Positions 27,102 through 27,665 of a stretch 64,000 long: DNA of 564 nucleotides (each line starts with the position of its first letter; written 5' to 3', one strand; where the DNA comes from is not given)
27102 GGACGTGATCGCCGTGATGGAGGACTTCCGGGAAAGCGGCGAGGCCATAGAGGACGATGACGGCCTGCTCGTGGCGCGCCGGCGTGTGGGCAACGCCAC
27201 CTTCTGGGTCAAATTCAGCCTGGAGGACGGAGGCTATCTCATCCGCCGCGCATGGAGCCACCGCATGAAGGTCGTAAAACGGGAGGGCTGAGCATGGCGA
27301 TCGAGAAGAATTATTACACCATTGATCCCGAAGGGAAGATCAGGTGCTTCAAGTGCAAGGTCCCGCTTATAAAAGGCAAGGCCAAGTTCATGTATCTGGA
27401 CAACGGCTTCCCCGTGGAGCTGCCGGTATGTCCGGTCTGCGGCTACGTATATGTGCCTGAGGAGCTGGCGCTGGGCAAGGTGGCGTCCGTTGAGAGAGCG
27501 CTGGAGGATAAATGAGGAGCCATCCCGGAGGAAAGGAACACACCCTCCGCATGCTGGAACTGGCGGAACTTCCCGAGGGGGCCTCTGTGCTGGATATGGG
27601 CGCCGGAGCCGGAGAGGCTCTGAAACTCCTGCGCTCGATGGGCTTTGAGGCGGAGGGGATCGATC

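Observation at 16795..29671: MOP-type aldehyde oxidoreductase embedded in a 12-gene accessory module whose biochemistry is not established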

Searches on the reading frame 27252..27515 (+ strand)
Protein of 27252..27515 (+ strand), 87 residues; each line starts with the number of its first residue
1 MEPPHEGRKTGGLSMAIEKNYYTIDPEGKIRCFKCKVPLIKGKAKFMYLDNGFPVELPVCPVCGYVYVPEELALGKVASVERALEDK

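Call 5: search_protein_families(library=pfam, proteins=[window:27252-27515:+], max_evalue=0.01)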
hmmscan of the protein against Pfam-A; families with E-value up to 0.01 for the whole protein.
window:27252-27515:+ (87 aa): 1 family
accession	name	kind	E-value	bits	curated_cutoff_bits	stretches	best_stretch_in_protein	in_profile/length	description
PF24292.1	DUF7479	-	4.3e-25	88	27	1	29-87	2-60/60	Domain of unknown function (DUF7479)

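Call 18: search_protein_families(library=ncbifam, proteins=[window:27252-27515:+], max_evalue=0.001)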
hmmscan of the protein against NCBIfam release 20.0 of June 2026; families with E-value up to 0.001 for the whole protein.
window:27252-27515:+ (87 aa): 1 family
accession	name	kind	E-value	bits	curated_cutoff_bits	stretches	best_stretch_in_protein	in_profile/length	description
NF045645.1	DVU_1557_fam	equivalog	1.7e-25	88.9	60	1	29-87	2-60/60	DVU_1557 family redox protein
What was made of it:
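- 27294..27515 (+): 'Z': DUF7479 / DVU_1557-family 4-Cys protein, a subunit or domain of C. NF045645 scores 88.9 bits, above its 60 cutoff (call 18).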

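Call 95: search_protein_representatives(protein=window:27294-27512:+)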
Query: 73 residues. Proteins with E-value up to 0.001 (for the whole library): 210; up to 1e-10: 40; up to 1e-30: 3. The best 150 are listed.
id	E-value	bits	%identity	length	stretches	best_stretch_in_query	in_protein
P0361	1.1e-38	146.2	92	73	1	1-73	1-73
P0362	1.9e-33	129.6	81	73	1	1-73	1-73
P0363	3.0e-33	129.0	85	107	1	1-68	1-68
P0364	4.8e-24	99.7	70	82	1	1-64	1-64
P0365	8.8e-24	98.9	69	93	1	1-64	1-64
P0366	8.3e-23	95.8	72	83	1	4-61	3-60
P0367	1.0e-22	95.5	63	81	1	1-65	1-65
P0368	6.7e-21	89.7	73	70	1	18-73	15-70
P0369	1.1e-19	85.8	80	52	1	3-47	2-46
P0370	2.1e-19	85.0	57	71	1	6-73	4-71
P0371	2.2e-19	84.9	82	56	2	1-31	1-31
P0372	6.1e-19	83.5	71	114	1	16-73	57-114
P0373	7.1e-19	83.3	78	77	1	1-46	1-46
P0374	8.4e-19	83.1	61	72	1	13-73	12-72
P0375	2.3e-18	81.7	77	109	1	1-47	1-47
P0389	1.3e-12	63.4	56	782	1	11-73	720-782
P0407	4.4e-10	55.4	48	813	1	11-73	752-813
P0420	2.7e-09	52.9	43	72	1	11-73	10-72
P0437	1.3e-08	50.7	41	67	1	13-73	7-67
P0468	2.5e-07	46.6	35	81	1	17-73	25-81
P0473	3.6e-07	46.1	41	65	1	16-73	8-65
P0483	6.1e-07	45.4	40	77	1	6-73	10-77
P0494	1.1e-06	44.6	41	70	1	15-73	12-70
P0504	2.0e-06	43.8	44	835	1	15-73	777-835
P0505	2.0e-06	43.8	49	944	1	15-73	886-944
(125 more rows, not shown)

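Call 103: find_encoding_contigs(protein=P0407, flank=10000, max_places=3)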
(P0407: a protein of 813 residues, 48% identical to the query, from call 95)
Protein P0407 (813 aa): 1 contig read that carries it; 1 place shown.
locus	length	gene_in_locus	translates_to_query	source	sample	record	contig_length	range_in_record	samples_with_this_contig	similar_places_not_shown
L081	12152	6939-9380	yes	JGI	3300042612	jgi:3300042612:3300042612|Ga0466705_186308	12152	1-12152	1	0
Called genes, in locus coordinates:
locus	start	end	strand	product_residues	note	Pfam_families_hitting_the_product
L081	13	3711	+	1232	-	PF18998:Flg_new_2 (faint), PF07581:Glug (faint), PF00395:SLH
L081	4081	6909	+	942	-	PF00111:Fer2, PF13085:Fer2_3 (faint), PF01799:Fer2_2, PF01315:Ald_Xan_dh_C, PF02738:MoCoBD_1, PF20256:MoCoBD_2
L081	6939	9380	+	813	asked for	PF14691:Fer4_20, PF01266:DAO (faint), PF13450:NAD_binding_8, PF13183:Fer4_8 (weak), PF13534:Fer4_17, PF02754:CCG (faint), PF24292:DUF7479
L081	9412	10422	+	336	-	PF00795:CN_hydrolase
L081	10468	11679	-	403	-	PF13173:AAA_14, PF13635:DUF4143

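Call 104: find_encoding_contigs(protein=P0389, flank=10000, max_places=3)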
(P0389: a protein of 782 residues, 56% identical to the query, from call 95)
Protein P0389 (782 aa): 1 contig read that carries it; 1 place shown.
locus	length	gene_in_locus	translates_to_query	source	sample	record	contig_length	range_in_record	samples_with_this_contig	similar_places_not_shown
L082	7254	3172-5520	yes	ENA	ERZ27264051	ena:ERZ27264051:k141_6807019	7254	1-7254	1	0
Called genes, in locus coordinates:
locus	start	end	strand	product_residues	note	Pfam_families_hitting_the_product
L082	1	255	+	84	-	?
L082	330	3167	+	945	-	PF00111:Fer2, PF01799:Fer2_2, PF01315:Ald_Xan_dh_C, PF02738:MoCoBD_1, PF20256:MoCoBD_2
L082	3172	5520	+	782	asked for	PF14691:Fer4_20, PF13183:Fer4_8 (weak), PF13534:Fer4_17, PF24292:DUF7479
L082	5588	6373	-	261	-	PF00106:adh_short, PF08659:KR, PF13561:adh_short_C2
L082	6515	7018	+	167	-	PF13669:Glyoxalase_4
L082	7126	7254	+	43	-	?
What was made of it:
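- Some loci have only MOP plus the C-Z fusion within the contig (L081, L082; calls 103, 104).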

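Call 105: find_encoding_contigs(protein=P0505, flank=10000, max_places=3)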
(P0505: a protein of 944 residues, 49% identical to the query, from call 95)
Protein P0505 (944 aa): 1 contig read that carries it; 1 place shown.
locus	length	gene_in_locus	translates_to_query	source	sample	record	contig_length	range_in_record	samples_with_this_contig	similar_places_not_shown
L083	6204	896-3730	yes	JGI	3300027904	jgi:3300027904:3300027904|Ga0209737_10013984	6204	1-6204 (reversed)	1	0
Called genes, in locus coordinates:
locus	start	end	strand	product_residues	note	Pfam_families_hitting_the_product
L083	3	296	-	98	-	?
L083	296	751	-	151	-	PF00111:Fer2, PF13085:Fer2_3 (weak), PF01799:Fer2_2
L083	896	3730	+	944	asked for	PF14691:Fer4_20, PF07992:Pyr_redox_2 (weak), PF13450:NAD_binding_8 (weak), PF02754:CCG (weak), PF24292:DUF7479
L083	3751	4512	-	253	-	PF04203:Sortase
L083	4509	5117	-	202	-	-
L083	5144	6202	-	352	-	?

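Call 106: find_encoding_contigs(protein=P0504, flank=10000, max_places=3)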
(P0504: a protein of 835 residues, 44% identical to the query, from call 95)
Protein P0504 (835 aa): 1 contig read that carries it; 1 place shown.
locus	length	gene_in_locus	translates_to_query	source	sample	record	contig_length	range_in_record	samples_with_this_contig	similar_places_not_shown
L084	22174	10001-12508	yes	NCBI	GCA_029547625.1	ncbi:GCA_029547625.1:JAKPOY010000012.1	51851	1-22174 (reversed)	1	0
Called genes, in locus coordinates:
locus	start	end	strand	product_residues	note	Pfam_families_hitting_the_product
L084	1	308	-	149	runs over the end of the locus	PF13685:Fe-ADH_2 (weak), PF00731:AIRC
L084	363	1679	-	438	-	PF02844:GARS_N, PF01071:GARS_A, PF02655:ATP-grasp_3 (faint), PF02843:GARS_C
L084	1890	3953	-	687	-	PF02225:PA (weak), PF04389:Peptidase_M28, PF01546:Peptidase_M20 (weak)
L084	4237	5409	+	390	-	PF26549:Tricorn_N (faint)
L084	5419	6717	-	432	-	PF00709:Adenylsucc_synt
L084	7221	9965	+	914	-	PF00111:Fer2 (weak), PF01799:Fer2_2, PF01315:Ald_Xan_dh_C, PF02738:MoCoBD_1, PF20256:MoCoBD_2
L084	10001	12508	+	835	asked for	PF14691:Fer4_20, PF00890:FAD_binding_2 (weak), PF01266:DAO (weak), PF01593:Amino_oxidase (weak), PF12831:FAD_oxidored (weak), PF13450:NAD_binding_8, PF13534:Fer4_17, PF24292:DUF7479, +3 more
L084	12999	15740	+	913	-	PF00111:Fer2, PF13085:Fer2_3 (faint), PF01799:Fer2_2, PF01315:Ald_Xan_dh_C, PF02738:MoCoBD_1, PF20256:MoCoBD_2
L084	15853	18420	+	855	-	PF14691:Fer4_20, PF01946:Thi4 (weak), PF07992:Pyr_redox_2, PF01266:DAO, PF13450:NAD_binding_8, PF13183:Fer4_8 (weak), PF13534:Fer4_17, PF24292:DUF7479, +2 more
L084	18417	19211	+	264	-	PF13938:DUF4213, PF04016:DUF364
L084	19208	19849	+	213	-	PF01209:Ubie_methyltran (weak), PF13489:Methyltransf_23, PF07021:MetW (weak), PF03141:Methyltransf_29 (weak), PF13847:Methyltransf_31, PF08241:Methyltransf_11, PF08242:Methyltransf_12, PF13649:Methyltransf_25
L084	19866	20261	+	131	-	PF09719:C_GCAxxG_C_C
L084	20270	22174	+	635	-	?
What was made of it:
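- On NF045663 pyridine nucleotide-disulfide oxidoreductase/dicluster-binding protein (CCG protein): Homologs hit NAD_binding_8 and Pyr_redox_2 (calls 103, 106).
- DUF364, a putative heavy-metal chelation domain, sits in L084 (call 106).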

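Call 107: find_encoding_contigs(protein=P0468, flank=10000, max_places=2)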
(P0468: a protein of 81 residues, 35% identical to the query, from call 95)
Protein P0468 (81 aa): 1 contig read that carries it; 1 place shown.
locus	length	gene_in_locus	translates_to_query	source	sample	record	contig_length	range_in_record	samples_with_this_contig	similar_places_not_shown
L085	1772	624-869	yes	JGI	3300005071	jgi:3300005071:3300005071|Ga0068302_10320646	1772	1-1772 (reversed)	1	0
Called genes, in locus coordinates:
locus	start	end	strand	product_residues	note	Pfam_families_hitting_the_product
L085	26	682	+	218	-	-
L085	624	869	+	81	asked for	PF24292:DUF7479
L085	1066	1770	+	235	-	?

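Call 108: find_encoding_contigs(protein=P0437, flank=10000, max_places=2)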
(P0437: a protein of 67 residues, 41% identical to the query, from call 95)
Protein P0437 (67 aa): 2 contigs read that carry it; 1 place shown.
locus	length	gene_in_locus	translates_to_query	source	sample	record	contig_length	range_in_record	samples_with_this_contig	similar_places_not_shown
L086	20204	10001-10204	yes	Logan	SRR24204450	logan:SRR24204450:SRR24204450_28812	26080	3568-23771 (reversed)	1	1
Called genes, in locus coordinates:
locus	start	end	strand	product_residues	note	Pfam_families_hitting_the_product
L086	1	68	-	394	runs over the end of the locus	PF00291:PALP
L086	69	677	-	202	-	PF00697:PRAI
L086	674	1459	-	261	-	PF00218:IGPS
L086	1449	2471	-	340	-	PF02885:Glycos_trans_3N, PF00591:Glycos_transf_3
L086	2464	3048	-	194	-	PF00117:GATase, PF07722:Peptidase_C26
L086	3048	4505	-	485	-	PF04715:, PF00425:Chorismate_bind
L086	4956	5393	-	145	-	PF13527:Acetyltransf_9, PF00583:Acetyltransf_1, PF13508:Acetyltransf_7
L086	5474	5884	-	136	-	PF00583:Acetyltransf_1, PF13673:Acetyltransf_10 (weak), PF13508:Acetyltransf_7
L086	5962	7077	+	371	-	PF12804:NTP_transf_3, PF01966:HD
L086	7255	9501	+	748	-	PF14691:Fer4_20, PF01266:DAO (weak), PF03486:HI0933_like (weak), PF07992:Pyr_redox_2 (weak), PF13450:NAD_binding_8, PF13183:Fer4_8 (weak), PF13534:Fer4_17, PF02754:CCG (weak), +1 more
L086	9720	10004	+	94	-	-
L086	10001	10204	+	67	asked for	PF24292:DUF7479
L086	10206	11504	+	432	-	PF23545:Zn_ribbon_HMPTM, PF04055:Radical_SAM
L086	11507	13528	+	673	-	PF02353:CMAS (weak), PF13489:Methyltransf_23 (faint), PF08241:Methyltransf_11, PF08242:Methyltransf_12, PF13649:Methyltransf_25, PF13847:Methyltransf_31, PF00501:AMP-binding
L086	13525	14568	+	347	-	PF02625:XdhC_CoxI, PF13478:XdhC_C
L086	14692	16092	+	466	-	PF01134:GIDA (faint), PF07992:Pyr_redox_2 (faint), PF21688:FAD-depend_C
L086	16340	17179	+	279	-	PF01663:Phosphodiest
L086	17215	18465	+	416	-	PF07690:MFS_1, PF11700:ATG22, PF07690:MFS_1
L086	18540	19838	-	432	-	PF00349:Hexokinase_1, PF03727:Hexokinase_2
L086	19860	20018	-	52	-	-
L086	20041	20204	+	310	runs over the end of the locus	PF23023:Anti-Pycsar_Apyc1, PF00753:Lactamase_B, PF12706:Lactamase_B_2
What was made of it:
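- Homologs hit NAD_binding_8 and Pyr_redox_2 (calls 103, 106, 108). One locus has the accessory set without MOP within 10 kb (L086; call 108).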

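Call 109: find_encoding_contigs(protein=P0483, flank=10000, max_places=2)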
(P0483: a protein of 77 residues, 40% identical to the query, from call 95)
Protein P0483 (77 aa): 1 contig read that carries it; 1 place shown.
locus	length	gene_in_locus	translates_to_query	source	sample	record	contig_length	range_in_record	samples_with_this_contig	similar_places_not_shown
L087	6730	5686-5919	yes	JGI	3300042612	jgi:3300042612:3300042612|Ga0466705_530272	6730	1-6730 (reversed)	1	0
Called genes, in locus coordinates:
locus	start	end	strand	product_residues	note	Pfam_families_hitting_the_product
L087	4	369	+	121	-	PF13347:MFS_2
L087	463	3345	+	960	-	PF00111:Fer2, PF13085:Fer2_3 (faint), PF01799:Fer2_2, PF01315:Ald_Xan_dh_C, PF02738:MoCoBD_1, PF20256:MoCoBD_2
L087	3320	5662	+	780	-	PF14691:Fer4_20, PF07992:Pyr_redox_2 (faint), PF01266:DAO (faint), PF13450:NAD_binding_8, PF14691:Fer4_20 (weak), PF13183:Fer4_8 (weak), PF13534:Fer4_17 (weak), PF02754:CCG (faint)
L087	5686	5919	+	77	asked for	PF24292:DUF7479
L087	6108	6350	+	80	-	-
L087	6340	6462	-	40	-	-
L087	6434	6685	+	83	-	PF00188:CAP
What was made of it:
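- These are L081, L082 and L087, plus L084 with two tandem pairs (calls 103, 104, 106, 109).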
